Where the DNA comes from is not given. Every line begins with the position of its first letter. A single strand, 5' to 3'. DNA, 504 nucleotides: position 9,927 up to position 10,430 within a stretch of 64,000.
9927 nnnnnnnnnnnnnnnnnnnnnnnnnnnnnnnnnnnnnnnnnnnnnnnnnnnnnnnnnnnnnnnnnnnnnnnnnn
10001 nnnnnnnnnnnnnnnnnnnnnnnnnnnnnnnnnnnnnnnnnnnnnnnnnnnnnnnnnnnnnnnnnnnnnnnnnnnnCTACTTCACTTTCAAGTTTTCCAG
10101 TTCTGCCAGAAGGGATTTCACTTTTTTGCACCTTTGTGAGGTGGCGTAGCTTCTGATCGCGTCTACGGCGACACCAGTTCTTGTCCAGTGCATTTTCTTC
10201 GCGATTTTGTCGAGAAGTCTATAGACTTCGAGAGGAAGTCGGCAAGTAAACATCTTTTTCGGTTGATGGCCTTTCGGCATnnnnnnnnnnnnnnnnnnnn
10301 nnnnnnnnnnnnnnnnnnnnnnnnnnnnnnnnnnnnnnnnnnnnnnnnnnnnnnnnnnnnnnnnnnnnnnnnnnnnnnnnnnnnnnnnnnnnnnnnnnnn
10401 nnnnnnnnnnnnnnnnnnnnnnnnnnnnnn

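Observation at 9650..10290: Tandem duplicated module: RHH (CopG-like) gene plus identical 43-bp nested-palindrome element, twice, with no toxin partner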

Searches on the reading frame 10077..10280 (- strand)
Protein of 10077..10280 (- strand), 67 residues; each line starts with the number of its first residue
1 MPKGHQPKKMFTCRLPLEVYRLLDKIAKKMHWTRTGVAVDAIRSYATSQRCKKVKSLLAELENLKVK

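Call 8: search_protein_families(library=pfam, proteins=[window:10077-10280:-], max_evalue=1)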
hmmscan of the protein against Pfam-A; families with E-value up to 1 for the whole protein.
window:10077-10280:- (67 aa): 1 family
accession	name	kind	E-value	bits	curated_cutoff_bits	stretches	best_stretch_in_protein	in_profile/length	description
PF07282.18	Cas12f1-like_TNB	-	0.075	13.6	26.3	1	20-54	2-34/60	Cas12f1-like, TNB domain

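Call 19: search_protein_families(library=ncbifam, proteins=[window:10077-10280:-], max_evalue=1)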
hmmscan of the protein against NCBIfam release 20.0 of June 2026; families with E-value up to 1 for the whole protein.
window:10077-10280:- (67 aa): 0 families

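Call 38: find_encoding_contigs(protein=window:10077-10280:-, flank=10000, max_places=6)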
Protein window:10077-10280:- (67 aa): 2 contigs read that carry it; 2 places shown.
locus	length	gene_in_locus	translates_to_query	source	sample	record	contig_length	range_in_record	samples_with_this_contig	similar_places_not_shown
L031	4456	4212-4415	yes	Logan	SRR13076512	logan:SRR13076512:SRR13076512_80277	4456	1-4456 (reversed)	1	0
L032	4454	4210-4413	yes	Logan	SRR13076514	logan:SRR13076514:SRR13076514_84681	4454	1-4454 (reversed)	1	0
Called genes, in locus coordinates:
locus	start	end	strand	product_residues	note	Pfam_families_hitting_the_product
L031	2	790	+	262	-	?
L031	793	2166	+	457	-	PF01406:tRNA-synt_1e, PF01921:tRNA-synt_1f (faint), PF09334:tRNA-synt_1g, PF00133:tRNA-synt_1 (weak), PF09190:DALR_2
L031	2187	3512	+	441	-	PF00772:DnaB, PF13481:AAA_25, PF03796:DnaB_C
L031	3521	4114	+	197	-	PF21176:RecR_HhH (faint), PF13662:Toprim_4 (weak), PF21175:RecR_C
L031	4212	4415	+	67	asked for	-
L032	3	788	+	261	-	?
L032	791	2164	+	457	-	PF01406:tRNA-synt_1e, PF01921:tRNA-synt_1f (faint), PF09334:tRNA-synt_1g, PF00133:tRNA-synt_1 (weak), PF09190:DALR_2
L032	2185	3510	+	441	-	PF00772:DnaB, PF13481:AAA_25, PF03796:DnaB_C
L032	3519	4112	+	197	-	PF21176:RecR_HhH (faint), PF13662:Toprim_4 (weak), PF21175:RecR_C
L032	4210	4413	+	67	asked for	-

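Call 45: search_protein_families(library=pfam, alignment_id=A3, max_evalue=0.01)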
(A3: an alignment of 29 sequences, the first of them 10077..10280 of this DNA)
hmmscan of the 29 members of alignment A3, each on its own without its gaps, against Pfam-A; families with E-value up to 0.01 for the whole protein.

A. member 1, window:10077-10280:- (67 aa): 0 families

B. families by the number of members that match (of 29 scanned): 14 families
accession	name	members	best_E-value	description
PF01402.27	RHH_1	23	2e-08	Ribbon-helix-helix protein, copG family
PF12651.13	RHH_3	7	2.9e-11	Ribbon-helix-helix domain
PF07704.17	PSK_trans_fac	3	0.00095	Rv0623-like transcription factor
PF07878.17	RHH_5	2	3.3e-06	CopG-like RHH_1 or ribbon-helix-helix domain, RHH_5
PF10723.15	RepB-RCR_reg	2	0.0075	Replication regulatory protein RepB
PF19807.5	DUF6290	1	0.0002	Family of unknown function (DUF6290)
PF19839.5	RHH_9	1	0.00041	Ribbon-helix-helix protein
PF03869.20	Arc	1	0.00084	Arc-like DNA binding domain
PF11471.13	Sugarporin_N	1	0.0011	Maltoporin periplasmic N-terminal extension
PF12441.14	CopG_antitoxin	1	0.0013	CopG antitoxin of type II toxin-antitoxin system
PF04221.18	RelB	1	0.0021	RelB antitoxin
PF02697.20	VAPB_antitox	1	0.0037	Putative antitoxin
PF19891.5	DUF6364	1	0.0051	Family of unknown function (DUF6364)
PF21432.3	56B_RHH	1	0.0095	56B-like, Ribbon-helix-helix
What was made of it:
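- On Ribbon-helix-helix superfamily (Pfam RHH_1 / CopG family): 23 of the 29 sequences in alignment A3 (the two window proteins plus 27 distant relatives) hit RHH_1 (call 45).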

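Call 46: search_solved_structures(query=A3, max_evalue=0.1, show_alignments=2)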
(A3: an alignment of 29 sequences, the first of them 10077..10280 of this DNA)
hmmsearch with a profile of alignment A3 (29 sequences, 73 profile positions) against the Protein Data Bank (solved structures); distinct sequences matched with E-value up to 0.1: 18.
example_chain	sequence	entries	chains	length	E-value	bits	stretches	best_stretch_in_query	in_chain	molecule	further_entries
1b01_A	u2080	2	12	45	1.2e-06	31.3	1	8-50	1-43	TRANSCRIPTIONAL REPRESSOR COPG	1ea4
2cpg_A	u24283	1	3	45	1.3e-06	31.1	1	8-49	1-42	TRANSCRIPTIONAL REPRESSOR COPG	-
4me7_E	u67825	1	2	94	5.9e-06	29.1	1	9-60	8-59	Antitoxin EndoAI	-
2mdv_A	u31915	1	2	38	0.00073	22.4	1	16-46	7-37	Designed protein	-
7bqm_A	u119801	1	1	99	0.00089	22.1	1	22-60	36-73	Chantal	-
6xrw_B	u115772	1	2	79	0.001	21.9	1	6-54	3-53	Ribbon-helix-helix protein, CopG family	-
7wj0_A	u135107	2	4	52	0.0016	21.3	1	9-49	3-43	Antitoxin MazE6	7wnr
7ak7_C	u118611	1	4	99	0.0021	20.9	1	4-51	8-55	CopG family transcriptional regulator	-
3h87_C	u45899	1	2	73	0.0048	19.8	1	16-63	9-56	Putative uncharacterized protein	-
2k9i_A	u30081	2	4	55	0.0052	19.6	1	16-53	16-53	Uncharacterized protein ORF56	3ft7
7by2_A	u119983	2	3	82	0.014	18.3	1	16-52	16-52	CopG family transcriptional regulator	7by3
2kel_A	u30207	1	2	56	0.018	17.9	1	4-51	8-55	Uncharacterized protein 56B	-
5cwc_A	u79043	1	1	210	0.022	17.6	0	14-44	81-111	Designed helical repeat protein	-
8u12_A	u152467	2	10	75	0.025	17.5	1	8-44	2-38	Antitoxin Rv0298 | Antitoxin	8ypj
6iya_A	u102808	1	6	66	0.039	16.8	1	10-59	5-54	Transcriptional regulator CopG family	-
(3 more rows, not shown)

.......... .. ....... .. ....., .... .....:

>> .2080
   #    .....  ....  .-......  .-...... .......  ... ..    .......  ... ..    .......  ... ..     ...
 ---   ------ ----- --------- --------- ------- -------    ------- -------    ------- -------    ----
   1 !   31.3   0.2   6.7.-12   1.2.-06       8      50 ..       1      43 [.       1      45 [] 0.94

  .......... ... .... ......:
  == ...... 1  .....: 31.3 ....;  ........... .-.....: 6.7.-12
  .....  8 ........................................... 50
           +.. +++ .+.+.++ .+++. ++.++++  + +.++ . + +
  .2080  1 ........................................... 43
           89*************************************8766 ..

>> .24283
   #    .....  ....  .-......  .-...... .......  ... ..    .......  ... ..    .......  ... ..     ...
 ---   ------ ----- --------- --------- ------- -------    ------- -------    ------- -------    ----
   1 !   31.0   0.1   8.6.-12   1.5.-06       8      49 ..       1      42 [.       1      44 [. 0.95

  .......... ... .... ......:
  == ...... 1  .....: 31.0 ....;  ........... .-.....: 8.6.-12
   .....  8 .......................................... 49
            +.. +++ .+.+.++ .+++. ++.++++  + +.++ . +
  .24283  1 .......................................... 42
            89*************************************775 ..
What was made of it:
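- On Ribbon-helix-helix superfamily (Pfam RHH_1 / CopG family): The joint family profile hits CopG at E=1.2e-6 (call 46).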

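Call 56: predict_structure(alignment_id=A3)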
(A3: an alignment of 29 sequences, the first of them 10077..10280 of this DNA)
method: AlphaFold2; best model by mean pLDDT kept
length: 67 residues; sequences in the alignment: 29
mean_pLDDT: 84.9   pTM: 0.56
mean pLDDT of the five models: 84.9, 84.2, 84.0, 82.3, 82.3
residues with pLDDT >= 90: 32; 70-90: 24; 50-70: 10; < 50: 1
segments of 3 or more residues with pLDDT < 50: none
pLDDT, mean of each block of 10 residues (from residue 1): 78 94 97 94 82 74 71
secondary structure, 60 per line:
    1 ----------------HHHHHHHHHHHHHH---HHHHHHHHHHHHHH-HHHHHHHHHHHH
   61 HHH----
elements in order: H17-30 H34-47 H49-63
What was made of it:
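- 10077..10280 (-): RHH2: 67-aa ribbon-helix-helix protein gene (upstream paralogue). The AlphaFold2 model has pLDDT 84.9 with helices at 17-30, 34-47 and 49-63 (call 56).
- On Ribbon-helix-helix superfamily (Pfam RHH_1 / CopG family): The AlphaFold2 model of RHH2 has pLDDT 84.9, with helices at 17-30 and 34-47 preceded by an extended segment (call 56).
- On Type II toxin-antitoxin system (RHH antitoxin): A third helix at residues 49-63 is present (call 56).
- The proteins are 67 aa with a C-terminal helix beyond the 45-aa CopG core (call 56).
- Tried and rejected: It was superseded by the 29-sequence run (call 56).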

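Call 60: fold_search(model_id=the predicted structure, library=pdb)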
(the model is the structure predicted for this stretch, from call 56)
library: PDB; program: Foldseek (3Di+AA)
matches with E <= 10: 142; with E <= 0.001: 0
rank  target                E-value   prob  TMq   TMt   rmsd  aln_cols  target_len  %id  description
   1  1b01_A                7.5e-02  1.00  0.60  0.89   1.0        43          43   28  TRANSCRIPTIONAL REPRESSOR COPG/DNA COMPLEX (released 1999-11-19)
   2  1ea4_F                8.7e-02  1.00  0.60  0.86   1.0        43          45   28  TRANSCRIPTIONAL REPRESSOR COPG/22bp dsDNA COMPLEX (released 2001-07-05)
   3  1ea4_E                1.0e-01  1.00  0.60  0.88   1.0        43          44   28  TRANSCRIPTIONAL REPRESSOR COPG/22bp dsDNA COMPLEX (released 2001-07-05)
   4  1ea4_H                1.1e-01  0.99  0.59  0.86   1.0        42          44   28  TRANSCRIPTIONAL REPRESSOR COPG/22bp dsDNA COMPLEX (released 2001-07-05)
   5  1ea4_B                1.3e-01  0.99  0.57  0.89   1.1        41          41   27  TRANSCRIPTIONAL REPRESSOR COPG/22bp dsDNA COMPLEX (released 2001-07-05)
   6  9kkd_A                1.3e-01  0.99  0.57  0.81   1.3        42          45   21  the structure of StnY (released 2025-11-19)
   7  2cpg_C                1.4e-01  0.99  0.59  0.89   1.0        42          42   26  TRANSCRIPTIONAL REPRESSOR COPG (released 1999-11-19)
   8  1ea4_A                1.5e-01  0.99  0.58  0.88   1.1        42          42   28  TRANSCRIPTIONAL REPRESSOR COPG/22bp dsDNA COMPLEX (released 2001-07-05)
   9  4d8j_B                1.5e-01  0.77  0.50  0.26   7.0        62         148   22  Structure of E. coli MatP-mats complex (released 2012-11-21)
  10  1par_C                1.6e-01  0.97  0.56  0.73   3.1        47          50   21  DNA RECOGNITION BY BETA-SHEETS IN THE ARC REPRESSOR-OPERATOR CRYSTAL STRUCTURE (released 1994-07-31)
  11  4d8j_A                1.6e-01  0.75  0.49  0.25   9.4        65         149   23  Structure of E. coli MatP-mats complex (released 2012-11-21)
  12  9kkd_B                2.1e-01  0.98  0.52  0.76   1.2        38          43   24  the structure of StnY (released 2025-11-19)
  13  4d8j_G                2.6e-01  0.63  0.48  0.25   9.9        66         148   23  Structure of E. coli MatP-mats complex (released 2012-11-21)
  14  3veb_B                2.8e-01  0.69  0.51  0.26   9.9        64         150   20  Crystal Structure of Matp-matS (released 2012-11-21)
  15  1par_A                3.0e-01  0.92  0.57  0.71   3.1        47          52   21  DNA RECOGNITION BY BETA-SHEETS IN THE ARC REPRESSOR-OPERATOR CRYSTAL STRUCTURE (released 1994-07-31)
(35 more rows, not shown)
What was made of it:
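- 10077..10280 (-): The top Foldseek hits are CopG structures 1b01/1ea4, with target-normalised TM-score 0.86-0.89 and rmsd 1.0 A (call 60).
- On Ribbon-helix-helix superfamily (Pfam RHH_1 / CopG family): It superposes on CopG at rmsd 1.0 A with target-normalised TM-score 0.89 (call 60).
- On Type II toxin-antitoxin system (RHH antitoxin): It aligns loosely with the C-terminal helices of AtaR, KacA and TacA (call 60).
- Closest known: CopG. Same: It is the best structural and profile match: E=1.2e-6 with the family profile (call 46), and Foldseek target-normalised TM-score 0.86-0.89 with rmsd 1.0 A over 43 residues (call 60).
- Foldseek alignments covering 58-68 columns go to the RHH antitoxins AtaR, KacA, TacA and SO_1444 (call 60).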

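Call 61: search_protein_families(library=padloc, proteins=[window:10077-10280:-], max_evalue=0.1)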
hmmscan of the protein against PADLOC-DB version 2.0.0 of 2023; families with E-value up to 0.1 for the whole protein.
window:10077-10280:- (67 aa): 0 families

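Call 62: search_protein_families(library=phrogs, proteins=[window:10077-10280:-], max_evalue=0.1)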
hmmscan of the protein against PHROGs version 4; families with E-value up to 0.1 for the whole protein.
window:10077-10280:- (67 aa): 5 families
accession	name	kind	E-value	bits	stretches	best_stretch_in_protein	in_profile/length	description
phrog_582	-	transcription regulation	0.02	16.2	1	6-53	55-102/105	Arc-like repressor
phrog_876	-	transcription regulation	0.029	14.9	1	2-50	61-109/239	transcriptional repressor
phrog_7325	-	transcription regulation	0.039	15.1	1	11-54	59-102/151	CopG-like transcriptional repressor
phrog_3887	-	transcription regulation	0.044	14.5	1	14-49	24-59/61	transcriptional regulator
phrog_25976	-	unknown function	0.046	14.9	1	5-63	11-68/90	-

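Call 65: find_homologous_proteins(query=window:10080-10280:-, max_evalue=0.01)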
Query seq(67 aa) (67 aa): 1 proteins with E <= 0.01 among 1 candidates.
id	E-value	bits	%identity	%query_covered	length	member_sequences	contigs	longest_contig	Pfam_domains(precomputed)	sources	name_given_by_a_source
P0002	2.2e-37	143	100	100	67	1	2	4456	-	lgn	-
